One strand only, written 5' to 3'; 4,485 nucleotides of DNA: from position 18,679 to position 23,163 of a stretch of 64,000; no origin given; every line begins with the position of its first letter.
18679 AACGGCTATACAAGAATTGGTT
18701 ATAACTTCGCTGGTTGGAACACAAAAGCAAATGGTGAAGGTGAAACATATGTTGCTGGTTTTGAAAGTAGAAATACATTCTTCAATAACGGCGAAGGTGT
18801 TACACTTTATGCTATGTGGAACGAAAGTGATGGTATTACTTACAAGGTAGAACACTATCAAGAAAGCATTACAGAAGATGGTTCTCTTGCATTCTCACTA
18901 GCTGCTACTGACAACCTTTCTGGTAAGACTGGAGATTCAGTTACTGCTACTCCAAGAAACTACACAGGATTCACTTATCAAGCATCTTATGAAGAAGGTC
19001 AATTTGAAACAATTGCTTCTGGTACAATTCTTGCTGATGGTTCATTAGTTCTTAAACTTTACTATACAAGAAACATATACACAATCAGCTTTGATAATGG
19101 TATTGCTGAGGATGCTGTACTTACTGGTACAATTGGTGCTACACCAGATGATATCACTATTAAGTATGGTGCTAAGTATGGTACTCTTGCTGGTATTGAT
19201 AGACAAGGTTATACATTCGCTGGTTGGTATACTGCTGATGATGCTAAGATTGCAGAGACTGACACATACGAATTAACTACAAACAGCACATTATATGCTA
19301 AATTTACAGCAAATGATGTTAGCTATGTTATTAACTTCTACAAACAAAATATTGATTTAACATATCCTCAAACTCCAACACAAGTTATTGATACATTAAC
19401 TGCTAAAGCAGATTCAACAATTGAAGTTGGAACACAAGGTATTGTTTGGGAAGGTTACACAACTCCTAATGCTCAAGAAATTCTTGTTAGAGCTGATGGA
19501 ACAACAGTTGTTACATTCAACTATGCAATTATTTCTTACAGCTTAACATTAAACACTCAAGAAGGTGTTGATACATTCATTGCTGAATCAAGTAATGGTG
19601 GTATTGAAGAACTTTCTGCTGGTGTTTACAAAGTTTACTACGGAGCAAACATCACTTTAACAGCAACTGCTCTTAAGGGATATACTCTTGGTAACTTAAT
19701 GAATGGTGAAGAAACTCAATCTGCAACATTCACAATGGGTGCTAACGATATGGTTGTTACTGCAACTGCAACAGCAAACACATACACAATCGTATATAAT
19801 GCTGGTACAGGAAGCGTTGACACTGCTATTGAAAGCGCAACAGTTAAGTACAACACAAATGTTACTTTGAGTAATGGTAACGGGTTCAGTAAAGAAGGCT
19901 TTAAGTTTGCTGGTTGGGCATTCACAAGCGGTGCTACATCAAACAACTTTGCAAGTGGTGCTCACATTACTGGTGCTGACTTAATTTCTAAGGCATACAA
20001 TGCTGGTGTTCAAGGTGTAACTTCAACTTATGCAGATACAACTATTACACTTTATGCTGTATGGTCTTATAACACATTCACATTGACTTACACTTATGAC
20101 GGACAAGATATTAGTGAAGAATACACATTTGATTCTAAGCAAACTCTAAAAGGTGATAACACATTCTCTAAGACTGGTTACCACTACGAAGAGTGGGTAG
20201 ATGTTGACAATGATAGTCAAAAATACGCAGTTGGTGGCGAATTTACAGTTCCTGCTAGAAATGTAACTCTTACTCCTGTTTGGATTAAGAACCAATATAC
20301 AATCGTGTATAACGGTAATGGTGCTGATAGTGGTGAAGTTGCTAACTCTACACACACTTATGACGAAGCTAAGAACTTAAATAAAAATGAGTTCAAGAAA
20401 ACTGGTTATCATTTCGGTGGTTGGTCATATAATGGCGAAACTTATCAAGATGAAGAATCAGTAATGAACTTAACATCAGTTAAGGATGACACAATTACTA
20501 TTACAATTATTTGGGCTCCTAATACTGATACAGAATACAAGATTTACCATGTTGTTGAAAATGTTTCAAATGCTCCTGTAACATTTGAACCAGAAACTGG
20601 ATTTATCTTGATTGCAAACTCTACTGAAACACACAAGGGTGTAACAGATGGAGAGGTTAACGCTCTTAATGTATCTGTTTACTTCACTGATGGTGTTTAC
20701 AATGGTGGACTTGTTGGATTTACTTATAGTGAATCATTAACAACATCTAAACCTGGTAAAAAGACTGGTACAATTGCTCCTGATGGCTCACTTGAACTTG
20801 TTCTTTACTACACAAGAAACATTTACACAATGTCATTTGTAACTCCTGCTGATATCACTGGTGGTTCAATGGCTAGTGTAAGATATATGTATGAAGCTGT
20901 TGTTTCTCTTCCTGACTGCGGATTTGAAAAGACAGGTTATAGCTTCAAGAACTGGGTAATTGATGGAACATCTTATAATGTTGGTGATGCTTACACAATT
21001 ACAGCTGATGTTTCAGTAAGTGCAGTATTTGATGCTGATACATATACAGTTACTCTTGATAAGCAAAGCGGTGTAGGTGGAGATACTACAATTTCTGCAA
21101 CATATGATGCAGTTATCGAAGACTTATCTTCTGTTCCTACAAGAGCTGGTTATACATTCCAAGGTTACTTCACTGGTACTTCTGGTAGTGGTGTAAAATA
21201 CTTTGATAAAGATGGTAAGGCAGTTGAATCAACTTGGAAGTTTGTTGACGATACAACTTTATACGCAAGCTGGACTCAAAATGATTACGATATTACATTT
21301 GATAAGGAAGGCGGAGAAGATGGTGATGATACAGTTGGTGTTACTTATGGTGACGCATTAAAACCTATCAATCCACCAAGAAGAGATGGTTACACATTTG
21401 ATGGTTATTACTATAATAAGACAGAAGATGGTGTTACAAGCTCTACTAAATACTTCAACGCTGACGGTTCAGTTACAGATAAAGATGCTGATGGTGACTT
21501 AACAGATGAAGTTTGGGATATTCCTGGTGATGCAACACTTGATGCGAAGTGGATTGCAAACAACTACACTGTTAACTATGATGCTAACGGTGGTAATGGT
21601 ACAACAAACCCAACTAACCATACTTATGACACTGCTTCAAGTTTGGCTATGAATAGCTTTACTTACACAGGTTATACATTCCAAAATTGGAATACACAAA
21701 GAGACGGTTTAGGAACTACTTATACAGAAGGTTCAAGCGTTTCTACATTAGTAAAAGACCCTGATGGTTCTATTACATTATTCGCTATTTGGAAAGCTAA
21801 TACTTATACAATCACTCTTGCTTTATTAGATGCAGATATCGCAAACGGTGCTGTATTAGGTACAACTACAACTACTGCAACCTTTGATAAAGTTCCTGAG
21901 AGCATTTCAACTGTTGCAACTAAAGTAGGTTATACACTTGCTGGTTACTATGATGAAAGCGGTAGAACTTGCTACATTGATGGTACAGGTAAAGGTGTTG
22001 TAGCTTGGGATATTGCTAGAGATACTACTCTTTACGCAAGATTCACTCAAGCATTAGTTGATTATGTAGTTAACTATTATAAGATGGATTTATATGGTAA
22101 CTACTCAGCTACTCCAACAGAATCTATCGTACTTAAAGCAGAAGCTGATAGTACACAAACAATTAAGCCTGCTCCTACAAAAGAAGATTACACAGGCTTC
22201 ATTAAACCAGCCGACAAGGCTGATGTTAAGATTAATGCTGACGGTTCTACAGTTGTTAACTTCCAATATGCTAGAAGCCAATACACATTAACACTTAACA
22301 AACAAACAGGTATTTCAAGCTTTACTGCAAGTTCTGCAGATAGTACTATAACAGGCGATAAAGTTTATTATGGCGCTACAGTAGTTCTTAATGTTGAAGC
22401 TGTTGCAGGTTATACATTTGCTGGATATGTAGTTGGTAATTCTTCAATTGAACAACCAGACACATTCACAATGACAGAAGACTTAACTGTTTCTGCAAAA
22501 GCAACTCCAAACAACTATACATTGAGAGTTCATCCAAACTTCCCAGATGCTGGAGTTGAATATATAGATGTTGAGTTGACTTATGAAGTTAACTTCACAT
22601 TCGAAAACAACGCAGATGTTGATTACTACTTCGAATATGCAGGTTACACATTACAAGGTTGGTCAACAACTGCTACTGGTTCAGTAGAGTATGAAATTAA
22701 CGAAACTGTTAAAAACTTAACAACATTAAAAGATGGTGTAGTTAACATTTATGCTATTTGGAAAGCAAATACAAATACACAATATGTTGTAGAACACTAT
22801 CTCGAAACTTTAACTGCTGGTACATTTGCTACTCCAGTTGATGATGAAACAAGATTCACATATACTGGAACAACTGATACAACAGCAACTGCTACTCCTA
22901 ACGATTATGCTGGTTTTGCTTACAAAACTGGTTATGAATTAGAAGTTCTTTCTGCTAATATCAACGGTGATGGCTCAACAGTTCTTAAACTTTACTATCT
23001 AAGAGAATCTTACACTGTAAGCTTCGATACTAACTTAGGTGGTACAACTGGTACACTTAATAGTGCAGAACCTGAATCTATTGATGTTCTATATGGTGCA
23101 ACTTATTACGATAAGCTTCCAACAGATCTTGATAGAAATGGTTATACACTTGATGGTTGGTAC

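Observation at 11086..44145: One uninterrupted ~33-kb ORF encoding an ~11,000-aa repeat-built surface protein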

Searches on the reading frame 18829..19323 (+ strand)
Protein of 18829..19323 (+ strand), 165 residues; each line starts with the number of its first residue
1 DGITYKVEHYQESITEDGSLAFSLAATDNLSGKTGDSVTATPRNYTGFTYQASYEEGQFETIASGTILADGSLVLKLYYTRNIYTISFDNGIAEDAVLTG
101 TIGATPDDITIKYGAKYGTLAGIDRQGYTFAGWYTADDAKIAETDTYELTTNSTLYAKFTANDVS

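Call 42: search_solved_structures(query=A1, max_evalue=1, show_alignments=2)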
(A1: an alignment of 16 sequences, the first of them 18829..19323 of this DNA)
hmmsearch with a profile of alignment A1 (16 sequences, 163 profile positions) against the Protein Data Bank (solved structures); distinct sequences matched with E-value up to 1: 6.
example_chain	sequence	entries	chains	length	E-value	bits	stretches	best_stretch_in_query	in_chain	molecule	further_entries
2y5p_A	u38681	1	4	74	7e-05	26.1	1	106-161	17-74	INTERNALIN B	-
1m9s_A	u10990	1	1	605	0.00074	22.8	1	107-162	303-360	Internalin B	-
9qr5_A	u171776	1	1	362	0.0011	22.2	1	85-161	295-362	Internalin B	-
2y5q_A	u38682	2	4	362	0.0017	21.6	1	107-161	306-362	INTERNALIN B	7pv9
7nms_A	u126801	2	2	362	0.0018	21.5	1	84-161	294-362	Internalin B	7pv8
9qr4_A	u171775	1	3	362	0.0023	21.2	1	110-161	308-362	Internalin B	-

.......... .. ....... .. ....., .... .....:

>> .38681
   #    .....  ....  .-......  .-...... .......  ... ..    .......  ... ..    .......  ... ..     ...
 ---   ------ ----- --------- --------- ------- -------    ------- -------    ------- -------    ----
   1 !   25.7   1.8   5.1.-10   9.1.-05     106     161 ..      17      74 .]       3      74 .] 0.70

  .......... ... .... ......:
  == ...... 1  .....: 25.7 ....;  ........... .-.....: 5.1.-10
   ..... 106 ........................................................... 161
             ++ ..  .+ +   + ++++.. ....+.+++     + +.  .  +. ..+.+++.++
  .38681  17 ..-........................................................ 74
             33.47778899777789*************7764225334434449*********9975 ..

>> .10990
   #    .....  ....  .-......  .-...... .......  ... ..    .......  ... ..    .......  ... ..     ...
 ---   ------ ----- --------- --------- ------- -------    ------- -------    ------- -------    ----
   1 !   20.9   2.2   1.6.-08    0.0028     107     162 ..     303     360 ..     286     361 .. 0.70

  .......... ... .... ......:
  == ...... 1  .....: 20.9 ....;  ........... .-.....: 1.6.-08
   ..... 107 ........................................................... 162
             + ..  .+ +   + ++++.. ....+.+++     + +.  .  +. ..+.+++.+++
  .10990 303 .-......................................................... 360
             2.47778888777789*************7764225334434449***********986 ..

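Call 48: predict_structure(alignment_id=A1)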
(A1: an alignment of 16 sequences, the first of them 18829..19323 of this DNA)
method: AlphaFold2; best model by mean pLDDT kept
length: 165 residues; sequences in the alignment: 16
mean_pLDDT: 92.1   pTM: 0.82
mean pLDDT of the five models: 92.1, 91.1, 90.8, 88.8, 86.4
residues with pLDDT >= 90: 130; 70-90: 25; 50-70: 10; < 50: 0
segments of 3 or more residues with pLDDT < 50: none
pLDDT, mean of each block of 10 residues (from residue 1): 97 93 97 98 98 89 96 98 95 61 89 96 90 94 96 94 79
secondary structure, 60 per line:
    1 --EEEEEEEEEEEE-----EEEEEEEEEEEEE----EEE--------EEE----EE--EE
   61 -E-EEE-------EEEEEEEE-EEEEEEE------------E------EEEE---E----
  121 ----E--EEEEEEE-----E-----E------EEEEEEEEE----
elements in order: E3-14 E20-32 E37-39 E48-50 E64-66 E74-81 E83-89 E109-112 E128-134 E153-161

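Call 51: fold_search(model_id=the predicted structure, library=pdb)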
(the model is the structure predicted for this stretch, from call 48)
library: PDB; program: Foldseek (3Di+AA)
matches with E <= 10: 261; with E <= 0.001: 8
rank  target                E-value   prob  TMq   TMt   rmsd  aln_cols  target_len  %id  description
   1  7yl6_B                2.0e-05  1.00  0.45  0.22   7.1       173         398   16  Cell surface protein YwfG protein complexed with alpha-1,2-mannobiose (released 2023-06-07)
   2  7yl4_A                6.6e-05  1.00  0.48  0.20   6.5       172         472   17  Cell surface protein YwfG protein (apo form) (released 2023-06-07)
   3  7yl4_B                6.9e-05  1.00  0.44  0.21   7.4       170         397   16  Cell surface protein YwfG protein (apo form) (released 2023-06-07)
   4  9qr5                  1.1e-04  1.00  0.38  0.19  12.3       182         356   17  InlB392_V333E: V333E variant of Listeria monocytogenes InlB (internalin B) residues 36-392 (released 2025-11-26)
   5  7yl5_B                1.1e-04  1.00  0.44  0.22   7.2       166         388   17  Cell surface protein YwfG protein complexed with mannose (released 2023-06-07)
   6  9qr4_A                1.3e-04  1.00  0.37  0.18   5.5        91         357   23  InlB392_T336Y: T336Y variant of Listeria monocytogenes InlB (internalin B) residues 36-392 (released 2025-12-03)
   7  7nms                  2.7e-04  1.00  0.37  0.18   5.3        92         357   23  InlB392_T332E: T332E variant of Listeria monocytogenes InlB (internalin B) residues 36-392 (released 2022-01-26)
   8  7pv9_A                3.7e-04  1.00  0.36  0.17   7.5        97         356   22  Listeria monocytogene InlB (internalin B) residues 36-392 (internalin domain and B-repeat) (released 2022-01-26)
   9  9qr4_C                1.1e-03  1.00  0.34  0.17   5.6        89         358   22  InlB392_T336Y: T336Y variant of Listeria monocytogenes InlB (internalin B) residues 36-392 (released 2025-12-03)
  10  2y5p_C                1.8e-03  1.00  0.35  0.76   4.7        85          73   26  B-repeat of Listeria monocytogenes InlB (internalin B) (released 2011-02-23)
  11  3i57_A                1.8e-03  0.87  0.29  0.26  18.9       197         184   12  Type 2 repeat of the mucus binding protein MUB from Lactobacillus reuteri (released 2009-09-15)
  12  2y5p_D                2.6e-03  1.00  0.36  0.77   4.6        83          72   25  B-repeat of Listeria monocytogenes InlB (internalin B) (released 2011-02-23)
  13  2y5p_A                3.3e-03  1.00  0.36  0.79   4.6        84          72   25  B-repeat of Listeria monocytogenes InlB (internalin B) (released 2011-02-23)
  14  4mt5_A                3.7e-03  0.87  0.28  0.26  18.4       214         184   11  Crystal structure of Mub-RV (released 2014-08-06)
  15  10qf                  3.9e-03  1.00  0.36  0.13   2.7        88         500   26  Crystal Structure of Treponema denticola Sialidase (TDE_0471) (released 2026-02-25)
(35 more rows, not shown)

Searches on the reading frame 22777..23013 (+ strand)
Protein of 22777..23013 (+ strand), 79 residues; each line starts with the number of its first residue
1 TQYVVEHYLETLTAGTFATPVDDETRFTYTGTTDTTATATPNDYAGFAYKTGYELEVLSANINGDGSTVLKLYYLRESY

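Call 9: search_protein_families(library=pfam, proteins=[window:22777-23013:+], max_evalue=10)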
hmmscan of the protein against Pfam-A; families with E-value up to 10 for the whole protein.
seq(79 aa): 0 families

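Call 59: find_homologous_proteins(query=A2, max_evalue=0.001)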
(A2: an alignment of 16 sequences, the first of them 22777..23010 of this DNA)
Query A2 (16 sequences) (78 aa, profile of the alignment): 6 proteins with E <= 0.001 among 815 candidates.
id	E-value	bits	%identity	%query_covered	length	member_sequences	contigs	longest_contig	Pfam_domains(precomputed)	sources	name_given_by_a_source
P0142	3.5e-10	58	44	44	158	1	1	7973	-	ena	-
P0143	2.6e-8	52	38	97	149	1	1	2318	-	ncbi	ncbi:MAG: hypothetical protein ACI4QE_03530, partial [Acutalibacteraceae bacterium]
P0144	1.2e-7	50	37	99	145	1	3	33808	-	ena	-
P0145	1.6e-7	50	41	95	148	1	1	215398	-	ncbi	ncbi:MAG: hypothetical protein V8R55_02150 [Dysosmobacter sp.]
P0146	3.4e-6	45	45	77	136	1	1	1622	PF18998.7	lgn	-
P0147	6.7e-4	38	47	58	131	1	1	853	PF18998.7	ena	-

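Call 60: search_solved_structures(query=A2, max_evalue=10, show_alignments=2)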
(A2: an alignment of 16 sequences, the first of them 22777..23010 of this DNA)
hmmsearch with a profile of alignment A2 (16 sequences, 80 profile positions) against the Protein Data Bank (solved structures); distinct sequences matched with E-value up to 10: 1.
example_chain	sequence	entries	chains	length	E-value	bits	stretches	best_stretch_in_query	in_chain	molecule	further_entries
5lw3_A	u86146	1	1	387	5.4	10.9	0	44-75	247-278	Poly(beta-D-mannuronate) C5 epimerase 6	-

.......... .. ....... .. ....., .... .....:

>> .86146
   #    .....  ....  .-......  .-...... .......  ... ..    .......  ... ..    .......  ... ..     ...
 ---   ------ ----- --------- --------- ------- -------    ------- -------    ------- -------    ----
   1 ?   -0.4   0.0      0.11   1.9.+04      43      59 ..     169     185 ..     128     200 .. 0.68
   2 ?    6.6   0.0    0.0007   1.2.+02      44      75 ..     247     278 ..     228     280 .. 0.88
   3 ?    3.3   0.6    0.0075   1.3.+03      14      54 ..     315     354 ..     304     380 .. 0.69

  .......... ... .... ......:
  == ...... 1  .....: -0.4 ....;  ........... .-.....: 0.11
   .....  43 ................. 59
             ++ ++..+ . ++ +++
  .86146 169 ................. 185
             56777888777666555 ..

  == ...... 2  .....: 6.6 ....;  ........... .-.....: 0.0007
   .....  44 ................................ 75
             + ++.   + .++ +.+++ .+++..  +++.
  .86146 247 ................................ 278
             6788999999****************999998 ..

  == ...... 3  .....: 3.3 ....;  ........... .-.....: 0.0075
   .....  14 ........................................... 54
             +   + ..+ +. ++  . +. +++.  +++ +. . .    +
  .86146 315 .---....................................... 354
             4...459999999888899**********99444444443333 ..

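Call 63: search_protein_families(library=pfam, proteins=[P0143, P0145, P0144], max_evalue=0.01)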
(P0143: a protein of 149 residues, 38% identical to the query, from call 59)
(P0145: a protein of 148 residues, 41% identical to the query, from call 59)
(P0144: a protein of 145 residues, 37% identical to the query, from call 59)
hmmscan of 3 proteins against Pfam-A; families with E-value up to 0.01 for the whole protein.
P0143 (149 aa): 0 families

P0145 (148 aa): 0 families

P0144 (145 aa): 0 families
